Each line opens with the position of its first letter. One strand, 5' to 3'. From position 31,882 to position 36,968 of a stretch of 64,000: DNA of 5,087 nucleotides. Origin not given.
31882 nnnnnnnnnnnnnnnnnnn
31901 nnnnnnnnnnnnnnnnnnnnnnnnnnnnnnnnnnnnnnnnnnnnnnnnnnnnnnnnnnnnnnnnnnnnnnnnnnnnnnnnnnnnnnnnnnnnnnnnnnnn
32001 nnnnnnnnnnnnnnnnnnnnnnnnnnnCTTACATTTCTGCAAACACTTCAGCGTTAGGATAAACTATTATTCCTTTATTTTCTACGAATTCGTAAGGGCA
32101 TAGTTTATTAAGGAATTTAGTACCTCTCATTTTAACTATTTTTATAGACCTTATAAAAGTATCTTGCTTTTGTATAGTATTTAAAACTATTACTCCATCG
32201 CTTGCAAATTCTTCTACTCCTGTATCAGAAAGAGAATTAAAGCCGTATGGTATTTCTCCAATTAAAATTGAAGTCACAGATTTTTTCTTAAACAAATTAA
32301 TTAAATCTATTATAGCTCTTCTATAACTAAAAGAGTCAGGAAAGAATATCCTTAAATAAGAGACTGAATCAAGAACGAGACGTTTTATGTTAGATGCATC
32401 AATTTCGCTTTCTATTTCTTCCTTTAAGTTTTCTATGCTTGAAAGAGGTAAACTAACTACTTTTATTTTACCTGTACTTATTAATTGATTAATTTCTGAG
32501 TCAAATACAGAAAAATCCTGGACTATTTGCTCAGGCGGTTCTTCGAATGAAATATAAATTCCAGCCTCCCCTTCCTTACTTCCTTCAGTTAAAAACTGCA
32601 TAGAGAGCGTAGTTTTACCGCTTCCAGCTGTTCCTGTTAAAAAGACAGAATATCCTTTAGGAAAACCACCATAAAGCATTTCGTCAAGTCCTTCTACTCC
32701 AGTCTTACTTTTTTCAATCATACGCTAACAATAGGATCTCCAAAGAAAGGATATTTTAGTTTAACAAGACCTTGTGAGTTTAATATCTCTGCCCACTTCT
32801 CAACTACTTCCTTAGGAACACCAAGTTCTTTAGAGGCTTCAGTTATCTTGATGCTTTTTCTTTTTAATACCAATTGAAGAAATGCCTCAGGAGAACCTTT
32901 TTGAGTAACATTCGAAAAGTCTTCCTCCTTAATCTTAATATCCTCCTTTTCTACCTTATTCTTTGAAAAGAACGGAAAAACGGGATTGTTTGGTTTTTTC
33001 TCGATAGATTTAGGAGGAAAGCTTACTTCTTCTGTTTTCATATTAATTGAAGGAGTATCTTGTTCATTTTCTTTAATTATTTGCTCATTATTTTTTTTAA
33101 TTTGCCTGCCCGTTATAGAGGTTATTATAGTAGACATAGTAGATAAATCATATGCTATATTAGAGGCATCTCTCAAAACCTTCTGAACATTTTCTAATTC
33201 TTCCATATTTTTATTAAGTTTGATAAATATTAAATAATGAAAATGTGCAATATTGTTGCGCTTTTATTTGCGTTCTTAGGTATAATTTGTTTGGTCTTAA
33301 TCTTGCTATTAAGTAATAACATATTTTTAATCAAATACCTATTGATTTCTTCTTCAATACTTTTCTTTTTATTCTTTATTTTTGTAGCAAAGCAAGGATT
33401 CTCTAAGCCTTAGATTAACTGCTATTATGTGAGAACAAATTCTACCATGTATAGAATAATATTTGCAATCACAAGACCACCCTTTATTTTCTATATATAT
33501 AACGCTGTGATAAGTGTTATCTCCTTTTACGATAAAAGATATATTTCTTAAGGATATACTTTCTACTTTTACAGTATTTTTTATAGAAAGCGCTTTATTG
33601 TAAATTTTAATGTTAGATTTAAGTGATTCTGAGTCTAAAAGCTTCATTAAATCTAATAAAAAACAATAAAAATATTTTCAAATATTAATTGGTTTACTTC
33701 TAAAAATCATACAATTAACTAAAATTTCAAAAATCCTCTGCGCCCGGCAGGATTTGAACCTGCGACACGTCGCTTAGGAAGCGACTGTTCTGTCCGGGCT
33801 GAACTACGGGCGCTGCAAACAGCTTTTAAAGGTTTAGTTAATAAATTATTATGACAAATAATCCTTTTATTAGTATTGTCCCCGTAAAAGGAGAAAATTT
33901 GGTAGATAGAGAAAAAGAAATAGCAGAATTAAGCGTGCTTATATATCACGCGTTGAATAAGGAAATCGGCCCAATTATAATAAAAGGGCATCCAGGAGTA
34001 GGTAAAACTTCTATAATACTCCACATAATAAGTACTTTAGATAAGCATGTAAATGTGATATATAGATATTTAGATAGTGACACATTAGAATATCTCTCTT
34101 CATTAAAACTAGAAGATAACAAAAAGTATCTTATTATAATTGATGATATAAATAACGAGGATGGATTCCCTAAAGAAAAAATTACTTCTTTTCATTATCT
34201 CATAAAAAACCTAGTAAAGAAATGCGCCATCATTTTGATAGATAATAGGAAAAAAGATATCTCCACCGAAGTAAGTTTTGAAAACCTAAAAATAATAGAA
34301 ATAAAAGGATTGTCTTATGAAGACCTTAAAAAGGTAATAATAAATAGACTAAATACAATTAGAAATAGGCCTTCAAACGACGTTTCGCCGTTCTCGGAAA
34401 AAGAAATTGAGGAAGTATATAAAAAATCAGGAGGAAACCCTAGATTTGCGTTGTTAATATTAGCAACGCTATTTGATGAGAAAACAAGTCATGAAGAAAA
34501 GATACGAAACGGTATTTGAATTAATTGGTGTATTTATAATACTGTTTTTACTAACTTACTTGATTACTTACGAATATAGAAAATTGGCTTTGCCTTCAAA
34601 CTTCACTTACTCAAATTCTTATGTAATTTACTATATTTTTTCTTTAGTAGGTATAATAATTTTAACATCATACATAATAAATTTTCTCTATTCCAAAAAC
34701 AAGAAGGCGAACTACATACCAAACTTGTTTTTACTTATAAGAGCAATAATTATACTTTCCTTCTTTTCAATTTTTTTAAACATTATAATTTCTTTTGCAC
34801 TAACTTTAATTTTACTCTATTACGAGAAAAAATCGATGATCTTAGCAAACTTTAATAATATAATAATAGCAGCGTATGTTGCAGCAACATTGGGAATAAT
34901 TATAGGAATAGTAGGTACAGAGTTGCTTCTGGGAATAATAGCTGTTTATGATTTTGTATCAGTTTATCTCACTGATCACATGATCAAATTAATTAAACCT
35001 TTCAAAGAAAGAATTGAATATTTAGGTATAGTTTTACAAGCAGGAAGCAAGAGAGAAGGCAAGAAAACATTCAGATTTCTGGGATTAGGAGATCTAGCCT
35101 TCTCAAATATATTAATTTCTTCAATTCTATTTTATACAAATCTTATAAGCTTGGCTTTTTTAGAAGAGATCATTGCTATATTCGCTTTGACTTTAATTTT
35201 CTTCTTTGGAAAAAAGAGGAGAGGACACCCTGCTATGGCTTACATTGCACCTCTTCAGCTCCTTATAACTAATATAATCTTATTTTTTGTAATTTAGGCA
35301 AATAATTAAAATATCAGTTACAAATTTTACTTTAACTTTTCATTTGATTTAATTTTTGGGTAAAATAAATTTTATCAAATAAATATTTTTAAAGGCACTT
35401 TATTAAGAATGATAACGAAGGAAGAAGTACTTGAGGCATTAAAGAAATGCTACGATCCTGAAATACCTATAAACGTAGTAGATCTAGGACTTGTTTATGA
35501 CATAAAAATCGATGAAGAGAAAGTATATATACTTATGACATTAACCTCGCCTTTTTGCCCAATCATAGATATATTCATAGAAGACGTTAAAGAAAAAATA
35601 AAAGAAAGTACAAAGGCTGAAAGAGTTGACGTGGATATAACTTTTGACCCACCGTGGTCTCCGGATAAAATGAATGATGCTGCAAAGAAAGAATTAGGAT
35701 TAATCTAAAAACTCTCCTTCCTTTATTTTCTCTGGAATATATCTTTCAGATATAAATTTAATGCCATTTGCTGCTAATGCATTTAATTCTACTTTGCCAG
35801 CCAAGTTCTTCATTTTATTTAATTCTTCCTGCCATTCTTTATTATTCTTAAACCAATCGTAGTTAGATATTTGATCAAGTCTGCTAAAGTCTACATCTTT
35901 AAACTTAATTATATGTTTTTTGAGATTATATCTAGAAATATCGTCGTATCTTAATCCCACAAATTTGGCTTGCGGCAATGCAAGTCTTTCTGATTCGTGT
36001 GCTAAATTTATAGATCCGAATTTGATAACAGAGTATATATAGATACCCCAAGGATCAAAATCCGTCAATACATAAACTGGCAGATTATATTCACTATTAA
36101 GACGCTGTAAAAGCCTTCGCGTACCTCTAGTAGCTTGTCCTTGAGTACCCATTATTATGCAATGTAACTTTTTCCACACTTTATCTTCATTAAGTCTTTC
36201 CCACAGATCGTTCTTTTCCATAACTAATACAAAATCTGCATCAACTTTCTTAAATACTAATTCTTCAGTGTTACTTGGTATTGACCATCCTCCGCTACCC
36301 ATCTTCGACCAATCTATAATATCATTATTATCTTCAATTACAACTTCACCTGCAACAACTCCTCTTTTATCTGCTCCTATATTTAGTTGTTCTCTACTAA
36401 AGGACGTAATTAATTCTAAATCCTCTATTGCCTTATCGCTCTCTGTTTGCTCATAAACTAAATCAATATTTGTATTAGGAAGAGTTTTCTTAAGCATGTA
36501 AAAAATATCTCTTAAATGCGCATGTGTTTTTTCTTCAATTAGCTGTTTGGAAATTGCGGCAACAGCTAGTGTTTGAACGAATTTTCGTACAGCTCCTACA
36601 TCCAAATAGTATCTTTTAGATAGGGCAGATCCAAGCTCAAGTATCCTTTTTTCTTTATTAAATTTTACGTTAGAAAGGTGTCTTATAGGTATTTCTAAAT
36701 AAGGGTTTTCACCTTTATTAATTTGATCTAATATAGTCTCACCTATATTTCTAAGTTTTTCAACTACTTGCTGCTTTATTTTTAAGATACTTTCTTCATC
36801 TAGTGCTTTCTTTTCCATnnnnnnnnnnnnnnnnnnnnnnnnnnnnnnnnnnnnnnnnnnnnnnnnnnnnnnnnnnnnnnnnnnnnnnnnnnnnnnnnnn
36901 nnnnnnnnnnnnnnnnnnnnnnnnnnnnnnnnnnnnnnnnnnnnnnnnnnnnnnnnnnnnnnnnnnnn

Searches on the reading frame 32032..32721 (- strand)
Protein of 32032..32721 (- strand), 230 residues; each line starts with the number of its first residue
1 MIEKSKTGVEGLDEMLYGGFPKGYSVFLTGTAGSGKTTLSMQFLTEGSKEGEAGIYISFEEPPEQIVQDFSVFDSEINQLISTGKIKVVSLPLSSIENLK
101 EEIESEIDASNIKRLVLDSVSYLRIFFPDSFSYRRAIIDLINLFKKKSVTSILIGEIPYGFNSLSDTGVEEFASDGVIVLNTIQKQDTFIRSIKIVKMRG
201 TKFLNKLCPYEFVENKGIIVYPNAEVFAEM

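Call 65: search_protein_families(library=pfam, proteins=[window:32032-32721:-], max_evalue=0.001)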
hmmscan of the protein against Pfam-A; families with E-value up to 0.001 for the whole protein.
window:32032-32721:- (230 aa): 6 families
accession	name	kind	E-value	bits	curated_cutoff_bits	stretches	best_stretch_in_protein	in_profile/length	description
PF06745.19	ATPase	-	1.3e-56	192.1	26.6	1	6-224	2-230/231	KaiC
PF13173.12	AAA_14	-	1.8e-05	25.2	27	1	26-119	5-98/129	AAA domain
PF00154.27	RecA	-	1.8e-05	24.8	27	1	2-61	30-90/262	recA bacterial DNA recombination protein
PF13401.12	AAA_22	-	3e-05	24.8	27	1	25-156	7-123/130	AAA domain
PF03796.21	DnaB_C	-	0.00013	21.9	27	1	6-87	3-85/255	DnaB-like helicase C terminal domain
PF13481.12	AAA_25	-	0.00055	20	27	1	15-68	25-89/195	AAA domain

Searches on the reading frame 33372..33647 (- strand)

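Call 65: search_protein_families(library=pfam, proteins=[window:33372-33647:-], max_evalue=0.001)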
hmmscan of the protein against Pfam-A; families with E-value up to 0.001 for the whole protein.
window:33372-33647:- (92 aa): 1 family
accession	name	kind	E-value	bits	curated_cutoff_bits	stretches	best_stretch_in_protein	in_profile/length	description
PF04434.22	SWIM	-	2.7e-07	30.4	19.6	1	52-80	5-36/38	SWIM zinc finger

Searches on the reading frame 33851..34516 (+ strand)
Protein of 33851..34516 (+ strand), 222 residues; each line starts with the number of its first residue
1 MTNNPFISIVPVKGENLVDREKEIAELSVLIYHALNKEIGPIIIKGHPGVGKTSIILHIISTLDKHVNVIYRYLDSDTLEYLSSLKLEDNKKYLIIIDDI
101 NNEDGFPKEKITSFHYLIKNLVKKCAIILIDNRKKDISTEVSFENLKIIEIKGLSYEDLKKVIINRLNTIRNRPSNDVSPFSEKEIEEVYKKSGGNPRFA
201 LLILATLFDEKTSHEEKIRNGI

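Call 65: search_protein_families(library=pfam, proteins=[window:33851-34516:+], max_evalue=0.001)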
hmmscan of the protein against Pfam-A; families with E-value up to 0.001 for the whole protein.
window:33851-34516:+ (222 aa): 6 families
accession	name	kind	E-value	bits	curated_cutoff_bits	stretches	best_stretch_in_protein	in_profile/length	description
PF01637.24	ATPase_2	-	1.1e-09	38.9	33.2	1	18-132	2-118/225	ATPase domain predominantly from Archaea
PF00931.28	NB-ARC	-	2.3e-07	30.8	23.5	1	90-214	99-212/248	NB-ARC domain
PF20720.3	nSTAND3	-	1.7e-06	28.2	27.2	1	40-116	18-90/155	Novel STAND NTPase 3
PF13191.12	AAA_16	-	4.9e-06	27.6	32.6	1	17-73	2-59/167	AAA ATPase domain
PF13173.12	AAA_14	-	1.5e-05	25.5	27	1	41-107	4-78/129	AAA domain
PF05729.18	NACHT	-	1.6e-05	25.2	26.7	0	87-164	77-161/167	NACHT domain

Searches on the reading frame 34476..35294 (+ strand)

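Call 65: search_protein_families(library=pfam, proteins=[window:34476-35294:+], max_evalue=0.001)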
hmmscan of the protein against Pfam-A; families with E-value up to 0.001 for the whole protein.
window:34476-35294:+ (273 aa): 1 family
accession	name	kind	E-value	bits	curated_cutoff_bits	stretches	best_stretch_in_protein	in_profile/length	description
PF06550.16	SPP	-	4.6e-08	33.3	23.9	1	20-252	4-264/283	Signal-peptide peptidase, presenilin aspartyl protease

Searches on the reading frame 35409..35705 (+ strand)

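Call 65: search_protein_families(library=pfam, proteins=[window:35409-35705:+], max_evalue=0.001)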
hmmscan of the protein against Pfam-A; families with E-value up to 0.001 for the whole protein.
window:35409-35705:+ (99 aa): 1 family
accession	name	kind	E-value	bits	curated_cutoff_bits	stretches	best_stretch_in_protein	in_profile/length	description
PF01883.24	FeS_assembly_P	-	3.1e-20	72.7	23.5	1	4-75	1-71/73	Iron-sulfur cluster assembly protein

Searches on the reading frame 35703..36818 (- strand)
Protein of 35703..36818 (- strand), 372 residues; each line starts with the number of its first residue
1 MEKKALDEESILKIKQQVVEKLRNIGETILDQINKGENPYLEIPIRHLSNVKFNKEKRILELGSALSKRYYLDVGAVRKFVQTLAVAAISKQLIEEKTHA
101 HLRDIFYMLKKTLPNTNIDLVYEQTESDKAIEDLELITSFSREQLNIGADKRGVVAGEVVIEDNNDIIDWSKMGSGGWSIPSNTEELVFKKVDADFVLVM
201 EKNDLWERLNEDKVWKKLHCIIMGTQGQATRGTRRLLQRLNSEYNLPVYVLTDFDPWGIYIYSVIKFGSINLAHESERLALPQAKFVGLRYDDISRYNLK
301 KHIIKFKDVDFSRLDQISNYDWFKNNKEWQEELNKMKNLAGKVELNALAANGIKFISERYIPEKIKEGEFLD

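Call 65: search_protein_families(library=pfam, proteins=[window:35703-36818:-], max_evalue=0.001)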
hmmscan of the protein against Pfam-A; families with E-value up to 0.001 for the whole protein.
window:35703-36818:- (372 aa): 3 families
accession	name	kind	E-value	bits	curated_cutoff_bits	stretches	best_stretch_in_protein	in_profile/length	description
PF21180.3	TOP6A-Spo11_Toprim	-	3.1e-58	197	24.1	1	196-365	1-170/170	Topoisomerase 6 subunit A/Spo11, Toprim domain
PF04406.19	TP6A_N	-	6.5e-14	51.9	26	1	78-147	1-62/62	Type IIB DNA topoisomerase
PF20768.2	Topo_VI_alpha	-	1.8e-07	31.3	23.6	1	154-193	6-50/50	All-beta domain in DNA topoisomerase VI alpha subunit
